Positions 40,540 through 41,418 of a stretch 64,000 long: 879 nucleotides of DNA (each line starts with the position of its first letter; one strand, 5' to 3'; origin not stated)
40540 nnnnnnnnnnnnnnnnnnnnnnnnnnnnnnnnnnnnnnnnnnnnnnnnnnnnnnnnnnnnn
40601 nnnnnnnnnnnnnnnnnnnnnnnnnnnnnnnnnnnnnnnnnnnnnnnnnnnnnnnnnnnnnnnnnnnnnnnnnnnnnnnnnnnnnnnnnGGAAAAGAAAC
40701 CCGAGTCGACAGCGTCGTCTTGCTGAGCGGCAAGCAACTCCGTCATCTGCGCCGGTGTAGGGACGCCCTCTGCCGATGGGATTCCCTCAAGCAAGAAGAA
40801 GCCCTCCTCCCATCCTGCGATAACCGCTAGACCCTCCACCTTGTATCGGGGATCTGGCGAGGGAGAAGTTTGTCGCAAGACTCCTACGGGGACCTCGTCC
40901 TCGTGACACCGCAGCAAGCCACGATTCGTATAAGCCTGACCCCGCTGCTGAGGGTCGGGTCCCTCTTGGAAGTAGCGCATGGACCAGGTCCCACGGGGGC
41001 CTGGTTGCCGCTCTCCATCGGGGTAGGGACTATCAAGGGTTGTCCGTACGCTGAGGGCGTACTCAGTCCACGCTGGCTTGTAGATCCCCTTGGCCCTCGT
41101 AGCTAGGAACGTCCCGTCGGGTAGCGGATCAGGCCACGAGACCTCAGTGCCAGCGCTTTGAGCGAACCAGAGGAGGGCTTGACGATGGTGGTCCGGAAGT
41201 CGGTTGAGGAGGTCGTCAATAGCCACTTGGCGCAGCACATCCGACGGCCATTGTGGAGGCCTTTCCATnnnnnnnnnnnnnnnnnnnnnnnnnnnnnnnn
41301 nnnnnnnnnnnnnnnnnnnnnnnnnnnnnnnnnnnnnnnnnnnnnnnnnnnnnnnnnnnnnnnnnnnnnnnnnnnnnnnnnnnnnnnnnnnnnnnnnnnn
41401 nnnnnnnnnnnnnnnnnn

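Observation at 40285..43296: Dcm - HhH-GPD glycosylase - SRA-like/HNH nuclease operon placed tail-to-tail, 3 nt from the Cas4-like gene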

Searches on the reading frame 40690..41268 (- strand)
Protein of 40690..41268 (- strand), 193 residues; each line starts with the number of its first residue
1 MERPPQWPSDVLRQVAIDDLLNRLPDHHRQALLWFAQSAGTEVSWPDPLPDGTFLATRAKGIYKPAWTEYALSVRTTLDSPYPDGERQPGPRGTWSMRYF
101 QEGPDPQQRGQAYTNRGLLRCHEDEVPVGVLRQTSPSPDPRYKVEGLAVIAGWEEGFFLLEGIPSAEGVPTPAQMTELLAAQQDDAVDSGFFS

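Call 8: search_protein_families(library=pfam, proteins=[window:40690-41268:-], max_evalue=10)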
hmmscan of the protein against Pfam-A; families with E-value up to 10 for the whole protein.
window:40690-41268:- (193 aa): 0 families

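Call 59: predict_structure(alignment_id=A3)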
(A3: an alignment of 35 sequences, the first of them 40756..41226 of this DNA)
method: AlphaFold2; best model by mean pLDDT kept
length: 157 residues; sequences in the alignment: 35
mean_pLDDT: 85.2   pTM: 0.82
mean pLDDT of the five models: 85.2, 85.0, 83.2, 83.1, 82.7
residues with pLDDT >= 90: 93; 70-90: 44; 50-70: 14; < 50: 6
segments of 3 or more residues with pLDDT < 50: 154-157
pLDDT, mean of each block of 10 residues (from residue 1): 81 94 94 93 84 92 84 86 81 55 91 94 94 93 89 47
secondary structure, 60 per line:
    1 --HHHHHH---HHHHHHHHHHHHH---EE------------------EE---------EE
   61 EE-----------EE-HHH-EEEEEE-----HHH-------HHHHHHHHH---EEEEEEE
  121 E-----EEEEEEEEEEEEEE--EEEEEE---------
elements in order: H3-8 H12-24 E59-62 E81-86 H102-110 E114-121 E127-140 E143-148

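Call 63: fold_search(model_id=the predicted structure, library=pdb)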
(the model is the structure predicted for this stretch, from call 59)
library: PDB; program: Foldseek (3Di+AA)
matches with E <= 10: 184; with E <= 0.001: 1
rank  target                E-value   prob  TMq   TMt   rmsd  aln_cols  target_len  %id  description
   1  4qen_A                8.0e-04  1.00  0.44  0.16   5.6       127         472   18  crystal structure of KRYPTONITE in complex with mCHH DNA and SAH (released 2014-07-30)
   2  4qep_A                1.0e-03  1.00  0.41  0.15   5.6       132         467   18  crystal structure of KRYPTONITE in complex with mCHG DNA and SAH (released 2014-07-30)
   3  6a5n_A                1.9e-03  1.00  0.45  0.16   4.5       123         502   20  Crystal structure of Arabidopsis thaliana SUVH6 in complex with methylated DNA (released 2018-08-29)
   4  3q0c_A                2.9e-03  1.00  0.49  0.53   4.5       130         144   23  Crystal structure of SUVH5 SRA-fully methylated CG DNA complex in space group P6122 (released 2011-02-02)
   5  3q0b_X                2.9e-03  1.00  0.52  0.54   6.5       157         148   22  Crystal structure of SUVH5 SRA- fully methylated CG DNA complex in space group P42212 (released 2011-02-02)
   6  3q0f_A                4.8e-03  0.99  0.48  0.51   6.5       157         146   20  Crystal structure of SUVH5 SRA- methylated CHH DNA complex (released 2011-02-02)
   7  7clg_A                1.3e-01  0.72  0.36  0.09   4.6       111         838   12  Crystal structure of the ATP-dependent restriction endonuclease SauUSI (released 2021-01-20)
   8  4oc8_C                1.3e-01  0.44  0.36  0.28   6.8       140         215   15  DNA modification-dependent restriction endonuclease AspBHI (released 2014-03-19)
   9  4par_B                1.5e-01  0.33  0.37  0.22   7.5       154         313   12  The 5-Hydroxymethylcytosine-Specific Restriction Enzyme AbaSI in a Complex with Product-like DNA (released 2014-06-25)
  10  4par_A                2.6e-01  0.33  0.39  0.23   6.9       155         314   10  The 5-Hydroxymethylcytosine-Specific Restriction Enzyme AbaSI in a Complex with Product-like DNA (released 2014-06-25)
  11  4par_C                3.2e-01  0.33  0.38  0.22   6.4       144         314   10  The 5-Hydroxymethylcytosine-Specific Restriction Enzyme AbaSI in a Complex with Product-like DNA (released 2014-06-25)
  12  3ljc                  4.1e-01  0.05  0.16  0.12  12.4       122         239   11  Crystal structure of Lon N-terminal domain. (released 2010-07-21)
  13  4oc8_A                5.5e-01  0.28  0.38  0.19   5.8       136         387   15  DNA modification-dependent restriction endonuclease AspBHI (released 2014-03-19)
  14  7p6u_A                5.9e-01  0.05  0.19  0.06  11.6       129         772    9  Lon protease from Thermus Thermophilus (released 2021-10-27)
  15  2ane_H                6.3e-01  0.05  0.17  0.23  12.0       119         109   11  Crystal structure of N-terminal domain of E.Coli Lon Protease (released 2005-11-01)
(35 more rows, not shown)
